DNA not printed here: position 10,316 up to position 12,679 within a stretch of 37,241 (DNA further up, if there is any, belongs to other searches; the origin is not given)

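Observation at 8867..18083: Back-to-back multihaem cytochrome / Rieske-cytochrome b supercluster (35 CXXCH motifs) with no terminal enzyme: candidate uncharacterised quinol-to-periplasm electron-transfer hub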

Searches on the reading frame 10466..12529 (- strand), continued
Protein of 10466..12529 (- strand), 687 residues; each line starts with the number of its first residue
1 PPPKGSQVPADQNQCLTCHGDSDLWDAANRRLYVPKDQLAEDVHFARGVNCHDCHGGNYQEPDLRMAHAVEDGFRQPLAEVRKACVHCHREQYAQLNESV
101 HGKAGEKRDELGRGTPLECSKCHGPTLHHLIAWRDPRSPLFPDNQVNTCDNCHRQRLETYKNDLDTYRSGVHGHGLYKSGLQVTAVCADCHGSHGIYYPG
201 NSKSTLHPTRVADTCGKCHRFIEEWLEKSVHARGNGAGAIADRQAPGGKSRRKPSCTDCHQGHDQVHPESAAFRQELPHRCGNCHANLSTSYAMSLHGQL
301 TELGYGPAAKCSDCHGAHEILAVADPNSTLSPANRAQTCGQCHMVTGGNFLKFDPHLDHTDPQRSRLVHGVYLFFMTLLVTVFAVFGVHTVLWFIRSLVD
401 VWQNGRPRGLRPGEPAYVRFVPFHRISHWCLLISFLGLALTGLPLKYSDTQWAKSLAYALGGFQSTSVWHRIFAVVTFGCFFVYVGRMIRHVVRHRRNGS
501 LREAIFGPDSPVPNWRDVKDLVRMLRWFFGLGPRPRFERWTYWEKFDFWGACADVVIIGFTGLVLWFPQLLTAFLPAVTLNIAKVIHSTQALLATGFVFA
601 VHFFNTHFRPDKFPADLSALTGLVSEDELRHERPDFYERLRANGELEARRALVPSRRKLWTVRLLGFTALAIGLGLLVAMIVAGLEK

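Call 30: search_protein_families(library=pfam, proteins=[L064:5371-6993:-, L027:13783-15861:-, L026:17029-17430:+, L038:3225-4115:+, L009:2082-3503:+, L003:1-2854:-, L008:2326-4356:-, L023:6309-7688:-, L064:3650-5455:-, L046:6270-7460:-], max_evalue=0.001)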
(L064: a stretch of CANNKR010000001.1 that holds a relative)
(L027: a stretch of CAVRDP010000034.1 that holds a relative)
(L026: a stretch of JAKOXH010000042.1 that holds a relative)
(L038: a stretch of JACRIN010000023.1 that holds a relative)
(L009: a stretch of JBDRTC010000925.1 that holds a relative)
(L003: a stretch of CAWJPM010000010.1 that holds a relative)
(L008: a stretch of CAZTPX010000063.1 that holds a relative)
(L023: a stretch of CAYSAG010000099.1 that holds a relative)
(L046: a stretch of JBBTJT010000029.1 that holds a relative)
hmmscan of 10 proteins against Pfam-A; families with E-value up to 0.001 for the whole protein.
L064:5371-6993:- (540 aa): 4 families
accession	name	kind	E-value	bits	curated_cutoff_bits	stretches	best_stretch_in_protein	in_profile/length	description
PF03264.19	Cytochrom_NNT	-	9.4e-10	38.9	24.1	1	125-217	6-101/174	NapC/NirT cytochrome c family, N-terminal region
PF14522.11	Cytochrome_C7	-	8.7e-08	32.3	24.8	0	446-483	43-66/67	Cytochrome c7 and related cytochrome c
PF14537.11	Cytochrom_c3_2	-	2.1e-06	28.6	25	1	457-525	7-66/79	Cytochrome c3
PF22113.1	Mtrc-MtrF_II-IV_dom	-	0.00034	20.6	30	0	175-250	75-138/176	Outer membrane cytochrome MtrC/MtrF-like, domains II/IV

L027:13783-15861:- (692 aa): 0 families

L026:17029-17430:+ (133 aa): 0 families

L038:3225-4115:+ (296 aa): 12 families
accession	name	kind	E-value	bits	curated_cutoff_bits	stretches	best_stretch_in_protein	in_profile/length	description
PF13247.11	Fer4_11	-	9.8e-22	77.5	26.2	2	145-205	4-66/100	4Fe-4S dicluster domain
PF13187.11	Fer4_9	-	9e-14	51.7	27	2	88-167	1-51/52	4Fe-4S dicluster domain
PF12838.12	Fer4_7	-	6.8e-13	49.3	27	3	88-167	1-52/52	4Fe-4S dicluster domain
PF13237.11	Fer4_10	-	5.9e-11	42.6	25.5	2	176-252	2-53/53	4Fe-4S dicluster domain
PF00037.32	Fer4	-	2.3e-10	40.3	21.1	1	176-198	1-23/24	4Fe-4S binding domain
PF12797.12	Fer4_2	-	2.4e-10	40.1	24.5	1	175-195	2-22/22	4Fe-4S binding domain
PF12837.12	Fer4_6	-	5.3e-08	32.9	25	0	175-197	1-23/24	4Fe-4S binding domain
PF13534.11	Fer4_17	-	7.1e-08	33.3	22.2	0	183-236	2-50/61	4Fe-4S dicluster domain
PF12798.12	Fer4_3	-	3.2e-06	28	27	0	246-255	6-15/15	4Fe-4S binding domain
PF13183.11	Fer4_8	-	5e-06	27.4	27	0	182-254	4-67/68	4Fe-4S dicluster domain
PF13484.11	Fer4_16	-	0.00016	22.8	30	0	180-195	50-65/66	4Fe-4S double cluster binding domain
PF14697.11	Fer4_21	-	0.00096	19.7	35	0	151-195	8-53/59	4Fe-4S dicluster domain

L009:2082-3503:+ (473 aa): 6 families
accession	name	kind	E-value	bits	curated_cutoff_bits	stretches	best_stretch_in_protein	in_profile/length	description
PF00158.32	Sigma54_activat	-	3.7e-62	209.4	20.2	1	144-310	1-167/168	Sigma-54 interaction domain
PF25601.1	AAA_lid_14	-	1.5e-27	95.6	27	1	316-395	1-80/87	AAA+ ATPase lid domain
PF00072.30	Response_reg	-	2.4e-27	95.7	30.2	1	6-115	1-110/111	Response regulator receiver domain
PF14532.12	Sigma54_activ_2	-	8.4e-17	62.1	25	1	145-315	1-138/138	Sigma-54 interaction domain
PF02954.25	HTH_8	-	1.4e-06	28.4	22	1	419-459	2-42/42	Bacterial regulatory protein, Fis family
PF07728.20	AAA_5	-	0.00028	21.3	22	1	168-286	2-123/139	AAA domain (dynein-related subfamily)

L003:1-2854:- (951 aa): 1 family
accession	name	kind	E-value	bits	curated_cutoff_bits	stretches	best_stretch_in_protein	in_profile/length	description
PF05140.19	ResB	-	1.2e-17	64.4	24.6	2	490-557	199-266/486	ResB-like family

L008:2326-4356:- (676 aa): 2 families
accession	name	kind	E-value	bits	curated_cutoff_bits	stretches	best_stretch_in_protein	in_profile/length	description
PF16327.10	CcmF_C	-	7.9e-37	127.6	28.7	1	315-641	3-320/323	Cytochrome c-type biogenesis protein CcmF C-terminal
PF01578.25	Cytochrom_C_asm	-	1.3e-32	113.7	29.9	1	88-293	1-206/212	Cytochrome C assembly protein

L023:6309-7688:- (459 aa): 0 families

L064:3650-5455:- (601 aa): 1 family
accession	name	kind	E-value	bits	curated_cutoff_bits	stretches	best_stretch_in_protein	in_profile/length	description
PF10101.14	DUF2339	-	9.8e-13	48.2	33.6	1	118-505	1-370/659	Predicted membrane protein (DUF2339)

L046:6270-7460:- (396 aa): 0 families

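Call 33: search_solved_structures(query=window:10466-12529:-, max_evalue=0.01, show_alignments=2)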
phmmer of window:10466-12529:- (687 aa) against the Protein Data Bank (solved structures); distinct sequences matched with E-value up to 0.01: 5.
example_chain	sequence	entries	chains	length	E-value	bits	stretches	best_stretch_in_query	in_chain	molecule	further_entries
1qdb_A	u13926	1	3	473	8e-05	24.3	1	42-111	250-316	CYTOCHROME C NITRITE REDUCTASE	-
1fs7_A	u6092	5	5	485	0.0015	20.1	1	42-104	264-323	CYTOCHROME C NITRITE REDUCTASE | Cytochrome c-552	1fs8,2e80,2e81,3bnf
3bng_A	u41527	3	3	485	0.0015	20.1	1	42-104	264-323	Cytochrome c-552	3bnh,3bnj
1fs9_A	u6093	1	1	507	0.0016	20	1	42-104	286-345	CYTOCHROME C NITRITE REDUCTASE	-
1kqf_C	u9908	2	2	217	0.0036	18.8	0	422-637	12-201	FORMATE DEHYDROGENASE, NITRATE-INDUCIBLE, CYTOCHROME B556(FDN) SUBUNIT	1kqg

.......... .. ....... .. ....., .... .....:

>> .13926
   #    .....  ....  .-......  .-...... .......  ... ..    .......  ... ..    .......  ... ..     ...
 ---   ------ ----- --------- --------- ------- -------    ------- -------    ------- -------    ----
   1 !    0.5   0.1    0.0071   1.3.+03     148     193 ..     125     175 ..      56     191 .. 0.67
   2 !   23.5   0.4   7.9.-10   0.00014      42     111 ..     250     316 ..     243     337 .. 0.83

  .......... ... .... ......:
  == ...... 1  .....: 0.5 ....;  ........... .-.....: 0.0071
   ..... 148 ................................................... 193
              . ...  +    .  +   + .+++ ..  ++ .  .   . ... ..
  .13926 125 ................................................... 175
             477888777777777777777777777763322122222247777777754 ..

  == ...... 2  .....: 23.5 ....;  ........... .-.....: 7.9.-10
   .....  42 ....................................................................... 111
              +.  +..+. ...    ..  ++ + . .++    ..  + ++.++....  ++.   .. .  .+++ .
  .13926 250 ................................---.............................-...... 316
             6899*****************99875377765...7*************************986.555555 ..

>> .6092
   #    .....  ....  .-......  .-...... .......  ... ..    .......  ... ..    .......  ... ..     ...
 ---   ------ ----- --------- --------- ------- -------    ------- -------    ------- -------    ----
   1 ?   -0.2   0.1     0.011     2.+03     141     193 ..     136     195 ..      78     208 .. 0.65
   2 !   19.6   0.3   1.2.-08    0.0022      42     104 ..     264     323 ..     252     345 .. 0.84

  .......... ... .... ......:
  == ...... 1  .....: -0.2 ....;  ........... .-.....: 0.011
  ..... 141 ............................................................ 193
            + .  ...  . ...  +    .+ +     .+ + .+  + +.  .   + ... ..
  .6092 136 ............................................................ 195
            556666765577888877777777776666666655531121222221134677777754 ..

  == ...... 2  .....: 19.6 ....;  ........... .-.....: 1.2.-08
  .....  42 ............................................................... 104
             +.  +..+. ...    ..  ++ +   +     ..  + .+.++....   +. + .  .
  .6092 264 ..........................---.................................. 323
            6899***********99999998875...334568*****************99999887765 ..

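Call 45: find_homologous_proteins(query=L002:13753-15960:-, max_evalue=0.00001)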
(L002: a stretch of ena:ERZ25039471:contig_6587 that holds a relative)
Query L002:13753-15960:- (735 aa): 158 proteins with E <= 0.00001 among 8000 candidates; the best 120 are listed.
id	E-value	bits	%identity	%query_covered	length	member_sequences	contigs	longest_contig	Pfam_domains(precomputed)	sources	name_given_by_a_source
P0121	0.0e+0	1382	79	100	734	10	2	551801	-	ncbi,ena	-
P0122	0.0e+0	1321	76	100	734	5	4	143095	-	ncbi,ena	-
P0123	0.0e+0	1268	74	100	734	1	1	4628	-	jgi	jgi:hypothetical protein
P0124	0.0e+0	1043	62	100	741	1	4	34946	-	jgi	-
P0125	0.0e+0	1033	96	62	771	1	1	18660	-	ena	-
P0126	4.4e-292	989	59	100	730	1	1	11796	-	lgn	-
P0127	8.7e-289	978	59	100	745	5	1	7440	-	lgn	-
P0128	3.3e-287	973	58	100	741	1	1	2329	-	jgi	jgi:hypothetical protein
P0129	1.9e-283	960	58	98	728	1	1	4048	-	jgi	jgi:hypothetical protein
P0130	1.1e-279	948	57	100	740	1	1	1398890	-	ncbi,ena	-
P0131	7.3e-278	942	54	100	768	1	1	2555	-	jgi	jgi:hypothetical protein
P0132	2.5e-276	937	56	100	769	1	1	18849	-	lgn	-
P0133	2.2e-275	934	56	100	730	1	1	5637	-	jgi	jgi:hypothetical protein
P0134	3.5e-274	930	58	100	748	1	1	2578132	-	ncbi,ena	-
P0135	2.4e-273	927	57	100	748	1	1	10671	-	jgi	jgi:hypothetical protein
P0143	1.1e-258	878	52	100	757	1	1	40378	-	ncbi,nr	ncbi:MAG: hypothetical protein IT426_01610 [Pirellulales bacterium]|nr:hypothetical protein [Pirellu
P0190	1.7e-129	451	39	91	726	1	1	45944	PF11854.15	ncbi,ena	-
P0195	3.8e-128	447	36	91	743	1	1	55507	PF11854.15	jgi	jgi:hypothetical protein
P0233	3.1e-116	407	37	91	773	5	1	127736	-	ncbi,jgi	ncbi:MAG: hypothetical protein ABSG86_06245 [Thermoguttaceae bacterium]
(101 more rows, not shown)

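Call 46: search_protein_families(library=pfam, proteins=[P0121, P0190, P0195, P0143, P0233, L002:16017-17558:-], max_evalue=0.1)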
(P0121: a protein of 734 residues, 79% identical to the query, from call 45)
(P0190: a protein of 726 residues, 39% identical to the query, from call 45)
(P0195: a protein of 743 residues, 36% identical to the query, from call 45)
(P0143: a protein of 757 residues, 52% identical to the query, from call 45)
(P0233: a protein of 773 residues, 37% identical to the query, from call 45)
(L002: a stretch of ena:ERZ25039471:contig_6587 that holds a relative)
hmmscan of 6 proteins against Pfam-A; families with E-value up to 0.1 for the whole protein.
P0121 (734 aa): 0 families

P0190 (726 aa): 2 families
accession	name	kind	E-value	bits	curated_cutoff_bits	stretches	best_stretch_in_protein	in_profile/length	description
PF13609.12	Porin_4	-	0.021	15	27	0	621-705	246-309/310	Gram-negative porin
PF02530.20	Porin_2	-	0.072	12.9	22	0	616-709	262-337/357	Porin subfamily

P0195 (743 aa): 1 family
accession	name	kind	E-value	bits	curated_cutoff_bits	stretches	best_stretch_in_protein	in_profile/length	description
PF11854.14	MtrB_PioB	-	8e-06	25.2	23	1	586-721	474-595/635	Putative outer membrane beta-barrel porin, MtrB/PioB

P0143 (757 aa): 0 families

P0233 (773 aa): 0 families

L002:16017-17558:- (513 aa): 5 families
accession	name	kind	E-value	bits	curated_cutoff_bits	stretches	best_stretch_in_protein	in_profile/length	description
PF09699.15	Paired_CXXCH_1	-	9e-27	92.9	20.6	3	371-414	1-40/41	Doubled CXXCH motif (Paired_CXXCH_1)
PF14537.11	Cytochrom_c3_2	-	1.6e-06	28.9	25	1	265-322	4-69/79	Cytochrome c3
PF14522.11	Cytochrome_C7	-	2.9e-05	24.2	24.8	2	376-433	11-67/67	Cytochrome c7 and related cytochrome c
PF22678.1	Cytochrom_c_NrfB-like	-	0.00012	22.9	27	2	104-175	1-69/89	Cytochrome c-type protein NrfB-like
PF22113.1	Mtrc-MtrF_II-IV_dom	-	0.0008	19.4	30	1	354-499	8-132/176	Outer membrane cytochrome MtrC/MtrF-like, domains II/IV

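Call 56: find_encoding_contigs(protein=P0005, flank=10000, max_places=1)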
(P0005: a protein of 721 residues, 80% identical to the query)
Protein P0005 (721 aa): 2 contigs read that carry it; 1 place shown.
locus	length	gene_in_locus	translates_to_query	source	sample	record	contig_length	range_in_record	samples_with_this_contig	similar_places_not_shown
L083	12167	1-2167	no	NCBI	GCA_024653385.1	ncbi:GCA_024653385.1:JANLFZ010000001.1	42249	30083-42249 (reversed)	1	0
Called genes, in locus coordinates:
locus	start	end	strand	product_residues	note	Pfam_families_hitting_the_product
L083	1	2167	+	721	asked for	PF14522:Cytochrome_C7 (faint), PF14537:Cytochrom_c3_2 (faint)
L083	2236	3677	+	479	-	PF03264:Cytochrom_NNT, PF02085:Cytochrom_CIII (faint), PF14522:Cytochrome_C7 (weak), PF14537:Cytochrom_c3_2 (weak), PF22113:Mtrc-MtrF_II-IV_dom (weak)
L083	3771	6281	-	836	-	-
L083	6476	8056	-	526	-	PF00140:Sigma70_r1_2, PF04542:Sigma70_r2, PF04539:Sigma70_r3, PF04545:Sigma70_r4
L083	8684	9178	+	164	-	-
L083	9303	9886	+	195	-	PF08240:ADH_N, PF00107:ADH_zinc_N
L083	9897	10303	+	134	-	PF00107:ADH_zinc_N (weak), PF13602:ADH_zinc_N_2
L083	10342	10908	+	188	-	PF05685:Uma2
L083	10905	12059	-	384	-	PF04406:TP6A_N, PF20768:Topo_VI_alpha, PF21180:TOP6A-Spo11_Toprim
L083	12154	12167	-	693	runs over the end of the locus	PF02518:HATPase_c, PF13589:HATPase_c_3 (weak), PF05833:NFACT_N (faint), PF09239:Topo-VIb_trans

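Call 58: predict_structure(alignment_id=A3)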
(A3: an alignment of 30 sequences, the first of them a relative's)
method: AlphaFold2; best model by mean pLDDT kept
length: 734 residues; sequences in the alignment: 30
mean_pLDDT: 76.2   pTM: 0.68
mean pLDDT of the five models: 76.2, 75.5, 74.7, 73.9, 71.2
residues with pLDDT >= 90: 262; 70-90: 232; 50-70: 146; < 50: 94
segments of 3 or more residues with pLDDT < 50: 1-57, 153-164, 233-236, 514-520, 609-616, 670-674
pLDDT, mean of each block of 10 residues (from residue 1): 32 33 28 25 30 43 85 76 66 87 88 82 93 90 62 46 55 72 94 93 95 71 54 48 76 95 92 96 86 57 66 86 94 93 92 93 90 94 88 70 68 92 82 72 94 70 61 88 90 90 84 48 67 93 88 93 84 93 89 92 64 50 83 94 89 91 60 54 88 87 91 67 89 84
secondary structure, 60 per line:
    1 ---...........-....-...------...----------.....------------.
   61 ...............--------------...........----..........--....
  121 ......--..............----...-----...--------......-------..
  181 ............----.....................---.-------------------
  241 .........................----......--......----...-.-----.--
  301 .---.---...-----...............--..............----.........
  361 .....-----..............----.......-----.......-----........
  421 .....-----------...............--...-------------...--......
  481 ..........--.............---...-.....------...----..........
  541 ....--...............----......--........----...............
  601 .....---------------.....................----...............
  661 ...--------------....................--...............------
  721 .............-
elements in order (helices of 4 or more, strands of 3 or more residues): H4-14 H16-19 H43-47 E60-75 E90-100 E105-114 E117-126 E129-142 E166-171 E179-192 E197-217 E241-265 E270-275 E278-283 E288-290 E309-311 E317-331 E334-347 E352-365 E371-384 H389-395 H401-407 E413-425 E437-451 E454-456 E470-472 E475-490 E493-505 E509-511 H513-517 E524-526 E531-544 E547-561 E566-571 E574-581 E586-605 E621-641 E646-663 E678-697 E700-714 E721-733
